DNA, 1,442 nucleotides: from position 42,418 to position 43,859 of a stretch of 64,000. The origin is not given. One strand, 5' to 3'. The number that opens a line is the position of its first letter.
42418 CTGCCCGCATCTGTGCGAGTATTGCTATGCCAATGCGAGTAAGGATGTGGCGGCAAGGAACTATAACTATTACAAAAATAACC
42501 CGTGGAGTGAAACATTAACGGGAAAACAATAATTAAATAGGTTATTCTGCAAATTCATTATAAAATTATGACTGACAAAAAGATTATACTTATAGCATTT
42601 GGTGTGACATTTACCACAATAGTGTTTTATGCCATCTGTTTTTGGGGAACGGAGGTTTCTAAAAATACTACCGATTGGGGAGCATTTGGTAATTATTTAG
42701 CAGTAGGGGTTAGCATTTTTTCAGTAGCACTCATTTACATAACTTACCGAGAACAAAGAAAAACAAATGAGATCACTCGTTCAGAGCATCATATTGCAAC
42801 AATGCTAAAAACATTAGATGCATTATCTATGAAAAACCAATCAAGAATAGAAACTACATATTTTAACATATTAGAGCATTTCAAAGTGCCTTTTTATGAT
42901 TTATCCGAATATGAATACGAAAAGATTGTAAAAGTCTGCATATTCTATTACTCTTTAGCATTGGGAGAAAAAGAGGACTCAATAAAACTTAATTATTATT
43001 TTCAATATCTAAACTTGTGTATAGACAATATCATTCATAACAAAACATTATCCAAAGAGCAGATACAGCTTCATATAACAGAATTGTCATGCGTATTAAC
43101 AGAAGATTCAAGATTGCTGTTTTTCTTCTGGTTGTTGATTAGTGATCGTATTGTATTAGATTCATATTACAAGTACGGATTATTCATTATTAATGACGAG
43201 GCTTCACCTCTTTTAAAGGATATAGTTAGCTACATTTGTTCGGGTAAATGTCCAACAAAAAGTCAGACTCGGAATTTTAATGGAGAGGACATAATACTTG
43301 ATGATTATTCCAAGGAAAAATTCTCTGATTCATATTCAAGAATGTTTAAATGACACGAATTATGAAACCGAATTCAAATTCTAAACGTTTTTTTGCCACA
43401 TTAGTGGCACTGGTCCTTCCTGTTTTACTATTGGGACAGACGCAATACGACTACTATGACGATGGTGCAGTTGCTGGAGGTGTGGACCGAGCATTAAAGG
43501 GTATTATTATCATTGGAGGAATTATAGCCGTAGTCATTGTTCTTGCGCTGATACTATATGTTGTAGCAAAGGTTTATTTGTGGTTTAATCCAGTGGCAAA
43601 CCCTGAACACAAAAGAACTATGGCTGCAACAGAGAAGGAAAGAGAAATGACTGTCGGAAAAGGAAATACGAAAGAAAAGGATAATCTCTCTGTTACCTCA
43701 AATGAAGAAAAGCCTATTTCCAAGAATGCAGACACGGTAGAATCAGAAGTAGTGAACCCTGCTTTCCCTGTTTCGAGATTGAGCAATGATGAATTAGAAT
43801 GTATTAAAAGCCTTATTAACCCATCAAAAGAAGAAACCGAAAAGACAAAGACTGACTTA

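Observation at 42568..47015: AT-rich two-gene module: AbiC-like 2-TM protein translationally coupled to a giant membrane-anchored LRR protein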

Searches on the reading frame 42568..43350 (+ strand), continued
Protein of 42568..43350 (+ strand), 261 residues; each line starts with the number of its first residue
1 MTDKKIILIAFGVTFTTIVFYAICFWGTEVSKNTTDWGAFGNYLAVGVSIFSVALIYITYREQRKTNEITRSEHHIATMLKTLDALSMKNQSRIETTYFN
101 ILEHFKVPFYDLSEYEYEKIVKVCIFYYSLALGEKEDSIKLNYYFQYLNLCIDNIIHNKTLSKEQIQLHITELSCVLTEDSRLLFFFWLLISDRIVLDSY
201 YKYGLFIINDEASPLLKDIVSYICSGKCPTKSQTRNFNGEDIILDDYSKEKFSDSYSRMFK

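Call 65: fold_search(model_id=the predicted structure, library=pdb)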
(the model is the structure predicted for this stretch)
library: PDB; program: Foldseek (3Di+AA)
matches with E <= 10: 206; with E <= 0.001: 0
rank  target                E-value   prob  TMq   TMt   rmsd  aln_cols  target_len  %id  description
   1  8t12_A                1.5e-01  0.57  0.22  0.13  24.7       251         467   15  Cryo-EM structure of DENV2 NS5 in complex with human STAT2 with the N-terminal domain of STAT2 ordered. (released 2024-01-17)
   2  6iv1_B                5.1e-01  0.18  0.19  0.19  24.6       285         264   11  Crystal structure of a bacterial Bestrophin homolog from Klebsiella pneumoniae with a mutation I180T (released 2019-11-13)
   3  11kc_A                6.7e-01  0.44  0.28  0.33  15.2       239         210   14  Cryo-EM determined structure of designed nanoparticle O43-TM (released 2026-04-08)
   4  6ivo_B                7.0e-01  0.20  0.21  0.20  26.2       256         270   10  Crystal structure of a membrane protein P208A (released 2019-11-06)
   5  9f5x_2D               8.4e-01  0.11  0.15  0.15  24.8       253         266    9  Structure of the Chlamydomonas reinhardtii respiratory supercomplex I1 III2 IV2 (released 2025-03-12)
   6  6iv2_D                9.2e-01  0.14  0.19  0.18  23.8       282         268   11  Crystal structure of a bacterial Bestrophin homolog from Klebsiella pneumoniae with a mutation Y211A (released 2019-11-13)
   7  6iv0_B                9.2e-01  0.13  0.18  0.18  27.4       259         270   11  Crystal structure of a bacterial Bestrophin homolog from Klebsiella pneumoniae with a mutation I180A (released 2019-11-13)
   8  6ivo_C                9.6e-01  0.14  0.20  0.20  26.7       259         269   10  Crystal structure of a membrane protein P208A (released 2019-11-06)
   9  6iv3_D                1.1e+00  0.14  0.21  0.20  23.5       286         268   12  Crystal structure of a bacterial Bestrophin homolog from Klebsiella pneumoniae with a mutation W252A (released 2019-11-13)
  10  4wd7_C                1.1e+00  0.07  0.12  0.12  25.4       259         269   12  Crystal structure of a bacterial Bestrophin homolog from Klebsiella pneumoniae by Zn-SAD phasing (released 2014-10-01)
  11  4wd7_E                1.2e+00  0.13  0.18  0.18  26.0       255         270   10  Crystal structure of a bacterial Bestrophin homolog from Klebsiella pneumoniae by Zn-SAD phasing (released 2014-10-01)
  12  6ivp_D                1.2e+00  0.14  0.21  0.21  27.3       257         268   10  Crystal structure of a membrane protein P262A (released 2019-11-06)
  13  6iv3_B                1.2e+00  0.09  0.17  0.17  26.8       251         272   11  Crystal structure of a bacterial Bestrophin homolog from Klebsiella pneumoniae with a mutation W252A (released 2019-11-13)
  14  6iv4_D                1.3e+00  0.13  0.21  0.21  25.7       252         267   10  Crystal structure of a bacterial Bestrophin homolog from Klebsiella pneumoniae with a mutation W252F (released 2019-11-13)
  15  6iv2_C                1.3e+00  0.12  0.20  0.20  26.6       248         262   11  Crystal structure of a bacterial Bestrophin homolog from Klebsiella pneumoniae with a mutation Y211A (released 2019-11-13)
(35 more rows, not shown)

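Call 71: search_protein_families(library=padloc, alignment_id=A4, max_evalue=0.00001)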
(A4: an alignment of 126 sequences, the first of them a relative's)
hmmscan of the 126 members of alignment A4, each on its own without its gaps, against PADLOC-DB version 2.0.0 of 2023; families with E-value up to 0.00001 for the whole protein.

A. member 1, L010:1301-2818:- (506 aa): 0 families

B. families by the number of members that match (of 126 scanned): 96 families (the first 25 are shown)
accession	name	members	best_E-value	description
PDLC04810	PDC-S02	3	1.9e-148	-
PDLC04795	PDC-S02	3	3.4e-121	-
PDLC04807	PDC-S02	3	9.9e-115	-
PDLC04831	PDC-S02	3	2.1e-114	-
PDLC04822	PDC-S02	3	2.2e-99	-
PDLC04826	PDC-S02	3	8.9e-79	-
PDLC04790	PDC-S01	3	2e-63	-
PDLC04817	PDC-S02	3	1.6e-57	-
PDLC04820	PDC-S02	3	3.1e-55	-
PDLC04827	PDC-S02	3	9.4e-49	-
PDLC04825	PDC-S02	3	9.7e-42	-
PDLC04800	PDC-S02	3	5.1e-37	-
PDLC04811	PDC-S02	3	6.1e-37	-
PDLC04804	PDC-S02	3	1.1e-36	-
PDLC04812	PDC-S02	3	1.1e-33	-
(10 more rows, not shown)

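Call 82: search_dna_similar(query=window:42568-43350:+, collection=plasmids, mode=protein, max_evalue=0.001, max_rows=10)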
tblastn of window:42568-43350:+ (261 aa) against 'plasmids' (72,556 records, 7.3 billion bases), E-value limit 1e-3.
No match.

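Call 85: fold_search(model_id=the predicted structure, library=viral)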
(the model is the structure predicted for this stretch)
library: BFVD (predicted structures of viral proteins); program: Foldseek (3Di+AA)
matches with E <= 10: 169; with E <= 0.001: 0
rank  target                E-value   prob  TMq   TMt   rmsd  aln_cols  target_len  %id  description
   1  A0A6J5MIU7            3.2e-01  0.13  0.14  0.09  20.6       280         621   12  Uncharacterized protein [uncultured Caudovirales phage]
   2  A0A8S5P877            5.1e-01  0.21  0.21  0.10  22.1       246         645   11  Structural protein [Siphoviridae sp. ct8Hx23]
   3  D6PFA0                6.7e-01  0.28  0.21  0.24  14.1       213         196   15  (no name in the UniProt tables at hand)
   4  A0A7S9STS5            7.7e-01  0.06  0.12  0.12  25.9       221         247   15  (no name in the UniProt tables at hand)
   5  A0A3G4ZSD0            8.4e-01  0.14  0.20  0.16  25.3       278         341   12  C2H2-type domain-containing protein [Edafosvirus sp.]
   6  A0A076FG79            1.1e+00  0.09  0.15  0.14  25.6       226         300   10  Uncharacterized protein [Aureococcus anophagefferens virus]
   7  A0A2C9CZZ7            1.2e+00  0.12  0.16  0.11  18.9       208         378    8  Uncharacterized protein [Yersinia phage fHe-Yen9-04]
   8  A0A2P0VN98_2          1.3e+00  0.15  0.22  0.08  21.3       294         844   13  EF-hand domain-containing protein [Tetraselmis virus 1]
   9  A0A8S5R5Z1            1.3e+00  0.14  0.19  0.20  24.6       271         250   10  Uncharacterized protein [Myoviridae sp. ctaOv25]
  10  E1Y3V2                1.4e+00  0.23  0.23  0.08  18.3       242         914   12  Putative internal virion protein [Pantoea phage LIMElight]
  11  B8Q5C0                1.4e+00  0.15  0.15  0.11  20.2       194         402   15  (no name in the UniProt tables at hand)
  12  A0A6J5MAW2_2          1.5e+00  0.04  0.14  0.05  20.1       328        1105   12  Large polyvalent protein associated domain-containing protein [uncultured Caudovirales phage]
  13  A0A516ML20            1.5e+00  0.06  0.13  0.09  16.8       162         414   20  (no name in the UniProt tables at hand)
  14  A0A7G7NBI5            1.5e+00  0.05  0.15  0.13  32.1       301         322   12  (no name in the UniProt tables at hand)
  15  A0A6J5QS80            1.8e+00  0.08  0.14  0.06  21.5       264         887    9  Uncharacterized protein [uncultured Caudovirales phage]
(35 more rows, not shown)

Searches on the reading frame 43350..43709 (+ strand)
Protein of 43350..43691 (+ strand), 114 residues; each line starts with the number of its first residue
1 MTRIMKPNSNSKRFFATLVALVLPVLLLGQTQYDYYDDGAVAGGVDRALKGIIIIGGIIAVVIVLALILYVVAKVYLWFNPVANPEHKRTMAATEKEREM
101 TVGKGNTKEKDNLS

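Call 41: find_homologous_proteins(query=window:43350-43691:+, max_evalue=0.01)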
Query seq(114 aa) (114 aa): 6 proteins with E <= 0.01 among 41 candidates.
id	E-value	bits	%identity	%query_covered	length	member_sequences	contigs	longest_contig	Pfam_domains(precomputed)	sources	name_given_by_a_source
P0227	1.2e-38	149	67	89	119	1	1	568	-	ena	-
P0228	8.0e-27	111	60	80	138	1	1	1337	-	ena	-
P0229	1.5e-20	91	59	75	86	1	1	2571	-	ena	-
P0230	1.5e-17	81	47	75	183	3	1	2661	-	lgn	-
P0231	1.8e-16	78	85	41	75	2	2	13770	-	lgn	-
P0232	1.2e-13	69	59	34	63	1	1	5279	-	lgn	-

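Call 73: find_homologous_proteins(query=A5, max_evalue=0.001)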
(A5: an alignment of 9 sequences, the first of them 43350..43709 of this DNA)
Query A5 (9 sequences) (120 aa, profile of the alignment): 49 proteins with E <= 0.001 among 8000 candidates.
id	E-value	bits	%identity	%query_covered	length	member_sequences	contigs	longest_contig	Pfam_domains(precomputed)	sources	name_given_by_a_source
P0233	1.2e-48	182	50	78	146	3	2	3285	-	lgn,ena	-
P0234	2.7e-48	181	46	79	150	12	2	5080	-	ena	-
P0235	3.1e-48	180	55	73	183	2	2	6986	-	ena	-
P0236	1.2e-47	178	50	78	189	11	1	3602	-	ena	-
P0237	4.0e-43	164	47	73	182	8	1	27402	-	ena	-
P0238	4.1e-43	164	49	78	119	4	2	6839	-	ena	-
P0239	1.2e-42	162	55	78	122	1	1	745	-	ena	-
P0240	6.3e-42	160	49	73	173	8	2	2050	-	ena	-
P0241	9.7e-42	159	54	78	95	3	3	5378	-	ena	-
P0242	1.1e-41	159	49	73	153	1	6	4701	-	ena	-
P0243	1.6e-40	155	52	73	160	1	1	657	-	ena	-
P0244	3.9e-39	151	48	73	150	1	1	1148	-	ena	-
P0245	6.3e-39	150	51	73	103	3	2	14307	-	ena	-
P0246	1.2e-38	149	53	64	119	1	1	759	-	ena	-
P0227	1.5e-38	149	67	85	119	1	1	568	-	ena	-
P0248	1.6e-37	146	46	74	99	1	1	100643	-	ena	-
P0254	1.5e-33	133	46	73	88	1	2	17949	-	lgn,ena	-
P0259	4.3e-28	115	51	60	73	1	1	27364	-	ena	-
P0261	7.1e-27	111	53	60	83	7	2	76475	-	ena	-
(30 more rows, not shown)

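Call 74: find_encoding_contigs(protein=P0237, flank=6000, max_places=2)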
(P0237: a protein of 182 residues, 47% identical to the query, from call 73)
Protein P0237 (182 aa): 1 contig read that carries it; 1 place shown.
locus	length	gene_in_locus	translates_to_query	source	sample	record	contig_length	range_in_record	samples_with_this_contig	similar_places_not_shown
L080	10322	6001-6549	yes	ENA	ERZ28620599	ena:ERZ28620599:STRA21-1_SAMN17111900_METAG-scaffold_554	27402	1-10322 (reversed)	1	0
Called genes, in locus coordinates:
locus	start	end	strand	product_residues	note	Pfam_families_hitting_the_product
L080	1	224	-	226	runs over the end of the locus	PF02342:TerD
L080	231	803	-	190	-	PF02342:TerD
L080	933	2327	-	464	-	-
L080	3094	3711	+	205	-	PF19570:DUF6088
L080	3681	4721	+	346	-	PF08843:AbiEii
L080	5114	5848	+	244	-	PF02357:NusG (weak)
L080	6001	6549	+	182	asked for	-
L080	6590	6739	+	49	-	-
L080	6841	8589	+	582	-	PF13306:LRR_5, PF13855:LRR_8 (faint), PF13306:LRR_5, PF12799:LRR_4 (faint), PF13306:LRR_5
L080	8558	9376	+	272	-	-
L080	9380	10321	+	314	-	?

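Call 75: find_encoding_contigs(protein=P0248, flank=6000, max_places=2)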
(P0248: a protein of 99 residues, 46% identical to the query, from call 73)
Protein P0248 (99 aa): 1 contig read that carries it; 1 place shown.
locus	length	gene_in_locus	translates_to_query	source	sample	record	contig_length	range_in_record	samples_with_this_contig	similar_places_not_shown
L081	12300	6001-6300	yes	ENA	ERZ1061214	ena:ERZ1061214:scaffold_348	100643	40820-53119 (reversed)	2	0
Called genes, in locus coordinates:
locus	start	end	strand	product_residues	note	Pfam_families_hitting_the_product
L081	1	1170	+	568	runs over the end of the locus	PF00749:tRNA-synt_1c, PF03950:tRNA-synt_1c_C, PF20974:tRNA-synt_1c_C2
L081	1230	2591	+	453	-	PF13176:TPR_7 (faint), PF13181:TPR_8 (faint), PF13424:TPR_12 (faint), PF25058:ARM_TT21 (faint), PF25062:ARM_TT21_N (faint), PF00515:TPR_1 (faint), PF12895:ANAPC3 (weak), PF13432:TPR_16 (weak), +12 more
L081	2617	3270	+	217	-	PF09335:VTT_dom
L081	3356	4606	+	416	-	PF16153:DUF4861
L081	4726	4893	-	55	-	-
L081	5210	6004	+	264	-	-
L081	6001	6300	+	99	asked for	-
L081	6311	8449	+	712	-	PF13306:LRR_5, PF13855:LRR_8 (faint), PF13306:LRR_5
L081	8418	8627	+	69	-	-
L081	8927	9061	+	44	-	-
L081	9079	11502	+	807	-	PF00696:AA_kinase, PF13840:ACT_7, PF01842:ACT (faint), PF22468:ACT_9, PF13840:ACT_7 (weak), PF22468:ACT_9, PF03447:NAD_binding_3, PF00742:Homoserine_dh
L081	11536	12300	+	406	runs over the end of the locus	PF01676:Metalloenzyme, PF10143:PhosphMutase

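Call 76: find_encoding_contigs(protein=P0261, flank=6000, max_places=2)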
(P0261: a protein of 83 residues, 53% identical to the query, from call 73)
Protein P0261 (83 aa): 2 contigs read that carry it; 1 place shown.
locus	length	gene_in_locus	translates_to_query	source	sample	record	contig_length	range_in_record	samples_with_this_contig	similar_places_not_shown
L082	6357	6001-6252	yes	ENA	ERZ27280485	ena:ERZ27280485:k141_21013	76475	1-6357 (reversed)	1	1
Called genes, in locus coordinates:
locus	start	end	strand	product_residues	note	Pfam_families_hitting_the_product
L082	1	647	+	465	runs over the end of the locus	PF00330:Aconitase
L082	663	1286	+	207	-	PF00694:Aconitase_C, PF27512:LeuD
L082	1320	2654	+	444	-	PF00817:IMS, PF11799:IMS_C (weak)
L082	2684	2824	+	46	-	-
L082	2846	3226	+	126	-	PF00691:OmpA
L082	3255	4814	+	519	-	PF00682:HMGL-like, PF22617:HCS_D2, PF08502:LeuA_dimer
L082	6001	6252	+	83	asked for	-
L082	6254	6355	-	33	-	?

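Call 78: find_encoding_contigs(protein=P0259, flank=6000, max_places=2)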
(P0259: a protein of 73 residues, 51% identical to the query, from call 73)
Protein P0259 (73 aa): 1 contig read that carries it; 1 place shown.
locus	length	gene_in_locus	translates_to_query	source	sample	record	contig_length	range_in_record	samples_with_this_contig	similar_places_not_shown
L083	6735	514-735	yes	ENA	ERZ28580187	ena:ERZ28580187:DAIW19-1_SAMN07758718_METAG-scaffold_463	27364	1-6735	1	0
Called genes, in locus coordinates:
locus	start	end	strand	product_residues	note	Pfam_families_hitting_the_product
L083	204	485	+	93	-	-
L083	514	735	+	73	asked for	-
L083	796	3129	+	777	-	PF07603:Lcl_C (weak), PF13306:LRR_5, PF13855:LRR_8 (faint), PF13306:LRR_5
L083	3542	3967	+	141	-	PF19555:DUF6078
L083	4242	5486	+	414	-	PF05272:VapE-like_dom, PF19263:DUF5906 (weak), PF12990:DUF3874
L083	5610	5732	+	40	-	-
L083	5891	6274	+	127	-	PF02498:Bro-N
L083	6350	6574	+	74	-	-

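Call 79: find_encoding_contigs(protein=P0254, flank=6000, max_places=2)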
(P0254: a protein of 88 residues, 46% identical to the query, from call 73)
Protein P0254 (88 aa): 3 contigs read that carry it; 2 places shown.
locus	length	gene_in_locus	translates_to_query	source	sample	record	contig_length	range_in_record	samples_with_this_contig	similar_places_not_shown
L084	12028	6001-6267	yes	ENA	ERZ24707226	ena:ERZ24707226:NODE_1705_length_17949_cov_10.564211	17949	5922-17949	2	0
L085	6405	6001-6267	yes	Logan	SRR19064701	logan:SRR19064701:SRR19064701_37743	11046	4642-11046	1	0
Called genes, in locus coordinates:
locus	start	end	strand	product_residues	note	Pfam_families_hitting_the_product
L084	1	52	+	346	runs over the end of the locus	PF08843:AbiEii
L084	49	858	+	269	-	-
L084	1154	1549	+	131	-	PF12728:HTH_17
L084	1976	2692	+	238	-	-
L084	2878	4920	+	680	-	PF01076:Mob_Pre (weak)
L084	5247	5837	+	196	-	PF02357:NusG, PF23284:KOW2_Spt5 (faint)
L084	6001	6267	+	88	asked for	-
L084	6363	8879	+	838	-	PF13306:LRR_5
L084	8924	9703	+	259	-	-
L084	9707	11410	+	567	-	PF04326:SLFN_AlbA_2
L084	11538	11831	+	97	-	PF12844:HTH_19 (weak), PF13560:HTH_31, PF01381:HTH_3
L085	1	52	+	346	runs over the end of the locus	PF08843:AbiEii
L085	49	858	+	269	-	-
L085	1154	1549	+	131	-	PF12728:HTH_17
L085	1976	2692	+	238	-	-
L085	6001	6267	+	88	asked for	-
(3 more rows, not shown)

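Call 80: find_encoding_contigs(protein=P0245, flank=6000, max_places=2)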
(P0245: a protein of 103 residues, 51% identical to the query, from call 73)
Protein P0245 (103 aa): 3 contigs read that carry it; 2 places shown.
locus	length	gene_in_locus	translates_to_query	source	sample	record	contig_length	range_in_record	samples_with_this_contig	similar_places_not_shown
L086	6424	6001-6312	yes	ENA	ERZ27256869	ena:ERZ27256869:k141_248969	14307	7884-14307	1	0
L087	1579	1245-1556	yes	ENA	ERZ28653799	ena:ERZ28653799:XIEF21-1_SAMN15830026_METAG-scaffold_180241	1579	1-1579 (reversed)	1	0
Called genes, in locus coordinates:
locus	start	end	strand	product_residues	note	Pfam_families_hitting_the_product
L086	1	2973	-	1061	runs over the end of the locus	PF02837:Glyco_hydro_2_N, PF00703:Glyco_hydro_2, PF02836:Glyco_hydro_2_C, PF16353:LacZ_4, PF02929:Bgal_small_N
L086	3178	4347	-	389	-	PF01595:CNNM, PF00571:CBS (weak)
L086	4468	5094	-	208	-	PF18291:HU-HIG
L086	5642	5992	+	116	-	-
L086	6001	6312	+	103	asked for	-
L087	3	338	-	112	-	?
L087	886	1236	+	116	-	-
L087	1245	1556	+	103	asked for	-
